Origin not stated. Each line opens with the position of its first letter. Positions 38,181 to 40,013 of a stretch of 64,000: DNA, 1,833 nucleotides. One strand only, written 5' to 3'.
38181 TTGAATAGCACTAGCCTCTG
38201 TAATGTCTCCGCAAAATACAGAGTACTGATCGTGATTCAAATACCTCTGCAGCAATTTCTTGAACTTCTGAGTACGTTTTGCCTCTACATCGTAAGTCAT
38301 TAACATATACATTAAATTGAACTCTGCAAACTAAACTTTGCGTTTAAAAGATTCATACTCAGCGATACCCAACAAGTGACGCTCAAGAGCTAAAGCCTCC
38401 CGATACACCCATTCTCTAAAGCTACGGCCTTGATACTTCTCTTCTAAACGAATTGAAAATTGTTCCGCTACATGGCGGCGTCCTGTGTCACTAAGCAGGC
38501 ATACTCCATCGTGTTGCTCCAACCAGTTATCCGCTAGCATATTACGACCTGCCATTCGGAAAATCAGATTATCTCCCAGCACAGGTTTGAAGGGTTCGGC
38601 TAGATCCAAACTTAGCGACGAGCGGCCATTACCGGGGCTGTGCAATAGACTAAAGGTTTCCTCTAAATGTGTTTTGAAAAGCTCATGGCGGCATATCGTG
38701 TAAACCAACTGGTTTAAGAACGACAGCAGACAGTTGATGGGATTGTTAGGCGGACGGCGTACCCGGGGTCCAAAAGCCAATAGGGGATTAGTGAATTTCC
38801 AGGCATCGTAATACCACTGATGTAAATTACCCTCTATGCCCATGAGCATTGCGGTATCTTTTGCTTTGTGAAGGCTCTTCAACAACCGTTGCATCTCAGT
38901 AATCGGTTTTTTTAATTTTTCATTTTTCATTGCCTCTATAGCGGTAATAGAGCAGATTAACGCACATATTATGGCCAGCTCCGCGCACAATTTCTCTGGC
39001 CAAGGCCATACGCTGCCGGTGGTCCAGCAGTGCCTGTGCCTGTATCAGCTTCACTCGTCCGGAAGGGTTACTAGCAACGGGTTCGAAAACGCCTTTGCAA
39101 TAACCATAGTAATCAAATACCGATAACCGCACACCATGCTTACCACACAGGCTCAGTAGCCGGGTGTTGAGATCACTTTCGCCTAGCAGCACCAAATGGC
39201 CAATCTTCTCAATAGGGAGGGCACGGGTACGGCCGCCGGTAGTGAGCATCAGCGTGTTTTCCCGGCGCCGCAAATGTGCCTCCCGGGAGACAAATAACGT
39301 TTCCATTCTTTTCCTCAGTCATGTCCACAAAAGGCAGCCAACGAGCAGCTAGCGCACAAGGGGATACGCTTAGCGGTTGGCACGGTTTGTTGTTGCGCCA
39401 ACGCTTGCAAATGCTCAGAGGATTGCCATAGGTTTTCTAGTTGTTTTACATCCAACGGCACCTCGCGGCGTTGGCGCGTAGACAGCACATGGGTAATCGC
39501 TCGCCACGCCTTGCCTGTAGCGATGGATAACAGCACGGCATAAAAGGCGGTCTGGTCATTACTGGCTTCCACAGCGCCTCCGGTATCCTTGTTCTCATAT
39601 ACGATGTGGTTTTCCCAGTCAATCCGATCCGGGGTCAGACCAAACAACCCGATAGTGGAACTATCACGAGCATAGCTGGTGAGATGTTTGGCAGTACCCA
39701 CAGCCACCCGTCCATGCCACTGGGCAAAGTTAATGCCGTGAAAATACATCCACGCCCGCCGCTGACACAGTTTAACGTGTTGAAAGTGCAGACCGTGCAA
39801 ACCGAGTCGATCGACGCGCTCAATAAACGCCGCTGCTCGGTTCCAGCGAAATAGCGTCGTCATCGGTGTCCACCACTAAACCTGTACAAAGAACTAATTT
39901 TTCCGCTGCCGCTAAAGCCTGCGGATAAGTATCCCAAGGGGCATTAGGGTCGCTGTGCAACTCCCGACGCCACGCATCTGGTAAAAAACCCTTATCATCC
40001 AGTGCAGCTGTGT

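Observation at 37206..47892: CRISPR-Cas locus with type I-D content (HD-containing large subunit, HD-less Cas3', WYL regulator) but a type I-B-like gene order and 28 bp repeats.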

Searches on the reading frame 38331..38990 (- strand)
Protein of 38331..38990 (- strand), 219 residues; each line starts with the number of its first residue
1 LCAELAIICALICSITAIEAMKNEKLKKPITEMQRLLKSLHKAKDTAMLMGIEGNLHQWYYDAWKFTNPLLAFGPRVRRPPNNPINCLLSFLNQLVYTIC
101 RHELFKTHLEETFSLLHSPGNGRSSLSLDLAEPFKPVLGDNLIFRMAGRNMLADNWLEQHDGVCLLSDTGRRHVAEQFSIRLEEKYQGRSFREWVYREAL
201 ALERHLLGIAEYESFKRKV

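Call 7: search_protein_families(library=ncbifam, proteins=[window:38331-38990:-], max_evalue=0.01)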
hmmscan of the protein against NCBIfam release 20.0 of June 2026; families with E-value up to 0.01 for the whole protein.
window:38331-38990:- (219 aa): 10 families
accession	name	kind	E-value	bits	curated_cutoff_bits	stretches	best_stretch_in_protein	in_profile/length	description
TIGR03641.1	cas1_HMARI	exception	5.9e-47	160.5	304.1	1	19-217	117-322/324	type I-B CRISPR-associated endonuclease Cas1b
TIGR00287.1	cas1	equivalog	2.3e-39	135.4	71.7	1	23-213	129-326/327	CRISPR-associated endonuclease Cas1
NF049935.1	cas4g_cas1g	exception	2e-29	102.5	560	1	23-208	337-530/546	CRISPR-associated endonuclease Cas4g/Cas1g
TIGR03640.1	cas1_DVULG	exception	5.1e-28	98.2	385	1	20-187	131-303/340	type I-C CRISPR-associated endonuclease Cas1c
TIGR04093.1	cas1_CYANO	exception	3.3e-24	85.4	385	1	22-207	130-317/334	type I-D CRISPR-associated endonuclease Cas1d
TIGR03983.1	cas1_MYXAN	equivalog_domain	1e-23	83.9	358.05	1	21-190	137-312/347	type I-MYXAN CRISPR-associated endonuclease Cas1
TIGR04329.1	cas1_PREFRAN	exception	5.7e-10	38.8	300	1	20-159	127-262/317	type V CRISPR-associated endonuclease Cas1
TIGR03637.1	cas1_YPEST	exception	0.0024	17.3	150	1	31-135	157-260/307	type I-F CRISPR-associated endonuclease Cas1f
TIGR03639.1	cas1_NMENI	exception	0.0033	16.8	120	1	73-146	159-232/278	type II CRISPR-associated endonuclease Cas1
TIGR04531.1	nonproteo_OH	subfamily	0.0053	16.2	300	1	88-137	129-177/277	putative nonproteinogenic amino acid hydroxylase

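Call 8: search_protein_families(library=pfam, proteins=[window:38331-38990:-], max_evalue=0.01)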
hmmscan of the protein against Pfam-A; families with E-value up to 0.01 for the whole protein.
window:38331-38990:- (219 aa): 1 family
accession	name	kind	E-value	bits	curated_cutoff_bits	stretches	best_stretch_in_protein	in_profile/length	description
PF01867.21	Cas_Cas1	-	1.2e-43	149.8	22.3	1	22-178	124-281/283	CRISPR associated protein Cas1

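Call 9: search_protein_families(library=padloc, proteins=[window:38331-38990:-], max_evalue=0.01)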
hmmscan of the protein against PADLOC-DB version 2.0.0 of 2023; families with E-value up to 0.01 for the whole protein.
window:38331-38990:- (219 aa): 26 families (the best 25 are shown)
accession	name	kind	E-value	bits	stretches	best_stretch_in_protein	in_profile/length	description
PDLC01742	Cas1b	-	2.9e-52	176.2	1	15-218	115-325/326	-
PDLC02065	Cas1b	-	2e-50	170.2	1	22-216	126-326/329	-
PDLC01335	Cas1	-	1.4e-46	157.4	1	19-216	114-315/315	"CAS-I,CAS-II,CAS-III,CAS-IV,CAS-V,CAS-VI; acquisition_1"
PDLC01248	Cas1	-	3.5e-43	146.1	1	22-208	118-289/289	"CAS-I,CAS-II,CAS-III,CAS-IV,CAS-V,CAS-VI; acquisition_1"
PDLC01608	Cas1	-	2.2e-42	143.4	1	19-178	114-274/276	"CAS-I,CAS-II,CAS-III,CAS-IV,CAS-V,CAS-VI; acquisition_1"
PDLC00928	Cas1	-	2.6e-40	136.3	1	23-206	125-313/315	Cas1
PDLC00927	Cas1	-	6e-40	135.4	1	23-213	129-326/327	CRISPR-associated endonuclease Cas1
PDLC01449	Cas1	-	1.8e-33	114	1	27-208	107-282/285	"CAS-I,CAS-II,CAS-III,CAS-IV,CAS-V,CAS-VI; acquisition_1"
PDLC01249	Cas1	-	6.9e-30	102.4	1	18-154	114-243/246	"CAS-I,CAS-II,CAS-III,CAS-IV,CAS-V,CAS-VI; acquisition_1"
PDLC01743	Cas1c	-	1.1e-29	101.7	1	22-195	130-307/337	-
PDLC00923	Cas1c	-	1.4e-28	98.2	1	20-187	131-303/340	"CRISPR-associated endonuclease Cas1, subtype I-C/DVULG"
PDLC01334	Cas1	-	1.4e-28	98.2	1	21-187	129-300/336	"CAS-I,CAS-II,CAS-III,CAS-IV,CAS-V,CAS-VI; acquisition_1"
PDLC02025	Cas1d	-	1.6e-28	98.1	1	24-216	120-314/316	-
PDLC02067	Cas1b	-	4.6e-25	86.4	1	21-207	325-516/533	-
PDLC01747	Cas1g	-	8e-25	85.4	1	22-203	315-502/523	-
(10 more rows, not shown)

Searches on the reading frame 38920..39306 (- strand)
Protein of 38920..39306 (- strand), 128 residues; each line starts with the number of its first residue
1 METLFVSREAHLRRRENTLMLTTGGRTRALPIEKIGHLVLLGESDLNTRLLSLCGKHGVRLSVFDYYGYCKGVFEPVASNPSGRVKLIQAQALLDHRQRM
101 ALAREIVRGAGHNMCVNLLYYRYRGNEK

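Call 7: search_protein_families(library=ncbifam, proteins=[window:38920-39306:-], max_evalue=0.01)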
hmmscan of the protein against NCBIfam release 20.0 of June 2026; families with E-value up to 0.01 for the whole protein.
window:38920-39306:- (128 aa): 7 families
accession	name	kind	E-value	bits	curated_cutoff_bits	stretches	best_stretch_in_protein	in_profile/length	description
TIGR03641.1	cas1_HMARI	exception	2.1e-28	99.6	304.1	1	3-127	2-126/324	type I-B CRISPR-associated endonuclease Cas1b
TIGR00287.1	cas1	equivalog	2e-15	56.7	71.7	1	7-127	5-127/327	CRISPR-associated endonuclease Cas1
TIGR04093.1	cas1_CYANO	exception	3.8e-12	45.8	385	1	3-121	2-125/334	type I-D CRISPR-associated endonuclease Cas1d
TIGR03640.1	cas1_DVULG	exception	6.7e-09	35.4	385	1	2-115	4-118/340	type I-C CRISPR-associated endonuclease Cas1c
NF049935.1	cas4g_cas1g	exception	2.5e-08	32.8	560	1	5-118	218-332/546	CRISPR-associated endonuclease Cas4g/Cas1g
TIGR03639.1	cas1_NMENI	exception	0.00014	21.3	120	1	3-109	3-109/278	type II CRISPR-associated endonuclease Cas1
TIGR03983.1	cas1_MYXAN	equivalog_domain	0.00034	19.7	358.05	1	7-112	18-122/347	type I-MYXAN CRISPR-associated endonuclease Cas1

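Call 8: search_protein_families(library=pfam, proteins=[window:38920-39306:-], max_evalue=0.01)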
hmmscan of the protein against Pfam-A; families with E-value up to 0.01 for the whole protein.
window:38920-39306:- (128 aa): 1 family
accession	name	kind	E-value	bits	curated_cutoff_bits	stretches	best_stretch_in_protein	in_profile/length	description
PF01867.21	Cas_Cas1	-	2.1e-24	86.6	22.3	1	7-125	5-123/283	CRISPR associated protein Cas1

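Call 9: search_protein_families(library=padloc, proteins=[window:38920-39306:-], max_evalue=0.01)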
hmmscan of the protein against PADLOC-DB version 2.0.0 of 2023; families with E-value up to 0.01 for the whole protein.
window:38920-39306:- (128 aa): 24 families
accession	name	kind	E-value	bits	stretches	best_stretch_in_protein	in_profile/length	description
PDLC01742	Cas1b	-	6.9e-31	105.9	1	2-122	3-123/326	-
PDLC01335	Cas1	-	1.8e-28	97.9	1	4-125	2-123/315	"CAS-I,CAS-II,CAS-III,CAS-IV,CAS-V,CAS-VI; acquisition_1"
PDLC02065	Cas1b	-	3.7e-28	97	1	3-127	4-129/329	-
PDLC00928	Cas1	-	2.3e-24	84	1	3-127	2-126/315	Cas1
PDLC01248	Cas1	-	6.4e-23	79.6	1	3-122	2-118/289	"CAS-I,CAS-II,CAS-III,CAS-IV,CAS-V,CAS-VI; acquisition_1"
PDLC01608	Cas1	-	3.5e-21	73.9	1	7-125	5-120/276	"CAS-I,CAS-II,CAS-III,CAS-IV,CAS-V,CAS-VI; acquisition_1"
PDLC01449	Cas1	-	1.1e-19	68.7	1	1-125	1-124/285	"CAS-I,CAS-II,CAS-III,CAS-IV,CAS-V,CAS-VI; acquisition_1"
PDLC00927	Cas1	-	5.2e-16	56.7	1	7-127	5-127/327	CRISPR-associated endonuclease Cas1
PDLC01249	Cas1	-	7.7e-16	56.4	1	5-122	2-118/246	"CAS-I,CAS-II,CAS-III,CAS-IV,CAS-V,CAS-VI; acquisition_1"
PDLC02025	Cas1d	-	4e-11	41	1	1-121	1-120/316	-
PDLC01743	Cas1c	-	5.9e-10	36.9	1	2-114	6-118/337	-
PDLC01334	Cas1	-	1e-09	36.1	1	2-115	3-116/336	"CAS-I,CAS-II,CAS-III,CAS-IV,CAS-V,CAS-VI; acquisition_1"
PDLC00923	Cas1c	-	1.8e-09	35.4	1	2-115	4-118/340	"CRISPR-associated endonuclease Cas1, subtype I-C/DVULG"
PDLC02063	Cas1_IIIb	-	1.9e-07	28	1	12-110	322-415/617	-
PDLC02067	Cas1b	-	3.8e-07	27.3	1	6-113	205-311/533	-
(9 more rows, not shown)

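Call 76: find_encoding_contigs(protein=window:38920-39306:-, flank=8000, max_places=6)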
Protein window:38920-39306:- (128 aa): 4 contigs read that carry it; 1 place shown.
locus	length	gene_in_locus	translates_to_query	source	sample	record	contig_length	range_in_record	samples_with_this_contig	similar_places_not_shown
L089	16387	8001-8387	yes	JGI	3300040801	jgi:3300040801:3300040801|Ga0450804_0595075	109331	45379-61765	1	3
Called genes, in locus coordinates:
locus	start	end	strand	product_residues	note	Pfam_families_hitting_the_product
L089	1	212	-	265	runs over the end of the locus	PF26109:WHD_BrxR, PF13280:WYL, PF26107:BrxR_CTD (weak)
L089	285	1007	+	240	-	PF01881:Cas_Cas6_C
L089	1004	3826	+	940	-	-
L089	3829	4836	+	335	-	PF18320:Csc2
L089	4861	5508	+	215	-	-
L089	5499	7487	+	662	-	PF00270:DEAD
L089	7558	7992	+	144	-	PF01930:Cas_Cas4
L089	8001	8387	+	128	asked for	PF01867:Cas_Cas1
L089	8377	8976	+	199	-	PF01867:Cas_Cas1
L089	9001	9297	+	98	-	PF09827:CRISPR_Cas2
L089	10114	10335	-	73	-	-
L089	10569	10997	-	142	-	PF01724:DUF29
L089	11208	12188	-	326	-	-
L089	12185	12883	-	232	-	PF05023:Phytochelatin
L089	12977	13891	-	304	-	PF00924:MS_channel_2nd, PF21082:MS_channel_3rd (weak)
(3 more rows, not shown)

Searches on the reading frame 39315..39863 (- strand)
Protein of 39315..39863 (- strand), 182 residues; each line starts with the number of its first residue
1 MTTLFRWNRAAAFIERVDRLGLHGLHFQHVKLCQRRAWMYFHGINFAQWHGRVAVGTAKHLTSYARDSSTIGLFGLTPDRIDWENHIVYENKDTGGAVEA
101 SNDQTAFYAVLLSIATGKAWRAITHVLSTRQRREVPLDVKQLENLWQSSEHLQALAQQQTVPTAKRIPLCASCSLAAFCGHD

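Call 7: search_protein_families(library=ncbifam, proteins=[window:39315-39863:-], max_evalue=0.01)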
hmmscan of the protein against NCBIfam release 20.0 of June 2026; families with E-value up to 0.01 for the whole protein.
window:39315-39863:- (182 aa): 2 families
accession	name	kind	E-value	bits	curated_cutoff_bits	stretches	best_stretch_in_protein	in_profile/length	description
TIGR00372.1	cas4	equivalog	1.7e-07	31.2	65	1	79-180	73-179/180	CRISPR-associated protein Cas4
NF049935.1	cas4g_cas1g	exception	6.2e-05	21.7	560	1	94-179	103-189/546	CRISPR-associated endonuclease Cas4g/Cas1g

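Call 8: search_protein_families(library=pfam, proteins=[window:39315-39863:-], max_evalue=0.01)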
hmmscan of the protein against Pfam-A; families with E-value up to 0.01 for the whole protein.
window:39315-39863:- (182 aa): 2 families
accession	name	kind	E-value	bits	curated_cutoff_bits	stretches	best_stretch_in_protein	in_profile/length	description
PF01930.23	Cas_Cas4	-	6.5e-22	78.8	22.7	1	24-179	2-158/160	Domain of unknown function DUF83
PF12705.13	PDDEXK_1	-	0.0018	18.7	22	1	78-179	128-246/247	PD-(D/E)XK nuclease superfamily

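Call 9: search_protein_families(library=padloc, proteins=[window:39315-39863:-], max_evalue=0.01)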
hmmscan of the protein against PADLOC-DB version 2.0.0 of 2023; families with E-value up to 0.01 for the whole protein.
window:39315-39863:- (182 aa): 15 families
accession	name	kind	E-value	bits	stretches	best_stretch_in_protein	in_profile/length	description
PDLC02036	Cas4d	-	1.7e-95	316.3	1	4-182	3-181/181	-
PDLC01771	Cas4b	-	3e-22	77.6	1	23-179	5-158/162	-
PDLC01611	Cas4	-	1.3e-21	75.5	1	24-179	2-156/158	"CAS-I,CAS-II,CAS-III,CAS-IV,CAS-V,CAS-VI; acquisition_associated"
PDLC02086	Cas4b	-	1.1e-19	69.1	1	22-179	3-159/161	-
PDLC01772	Cas4b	-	3.3e-17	61.4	1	22-180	6-162/164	-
PDLC01447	Cas4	-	2.4e-14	52.1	1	31-180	14-158/161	"CAS-I,CAS-II,CAS-III,CAS-IV,CAS-V,CAS-VI; acquisition_associated"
PDLC01250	Cas4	-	4.6e-09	34.8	1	83-179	72-167/168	"CAS-I,CAS-II,CAS-III,CAS-IV,CAS-V,CAS-VI; acquisition_associated"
PDLC00943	Cas4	-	4.5e-08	31.2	1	79-180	73-179/180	CRISPR-associated protein Cas4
PDLC01773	Cas4c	-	4.1e-07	27.6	1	126-179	141-193/229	-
PDLC00944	Cas4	-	3.6e-06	25.3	1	98-179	95-176/177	Cas4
PDLC01747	Cas1g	-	4.2e-05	20.3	1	31-179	10-176/523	-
PDLC01774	Cas4c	-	0.00012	19.9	1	129-179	140-190/213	-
PDLC02034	Cas4d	-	0.00022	18.9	1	109-179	110-180/192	-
PDLC02035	Cas4d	-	0.00031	18.3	1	68-179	60-174/196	-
PDLC02067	Cas1b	-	0.0033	14.3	1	92-179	85-174/533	-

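Call 75: find_encoding_contigs(protein=window:39315-39863:-, flank=6000, max_places=6)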
Protein window:39315-39863:- (182 aa): 1 contig read that carries it; 1 place shown.
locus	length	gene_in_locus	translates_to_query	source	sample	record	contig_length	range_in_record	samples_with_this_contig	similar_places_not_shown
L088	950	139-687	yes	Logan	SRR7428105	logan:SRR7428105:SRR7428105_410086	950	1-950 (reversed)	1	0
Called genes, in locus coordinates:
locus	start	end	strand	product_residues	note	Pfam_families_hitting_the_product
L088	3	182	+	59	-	?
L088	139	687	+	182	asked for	PF01930:Cas_Cas4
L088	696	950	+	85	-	?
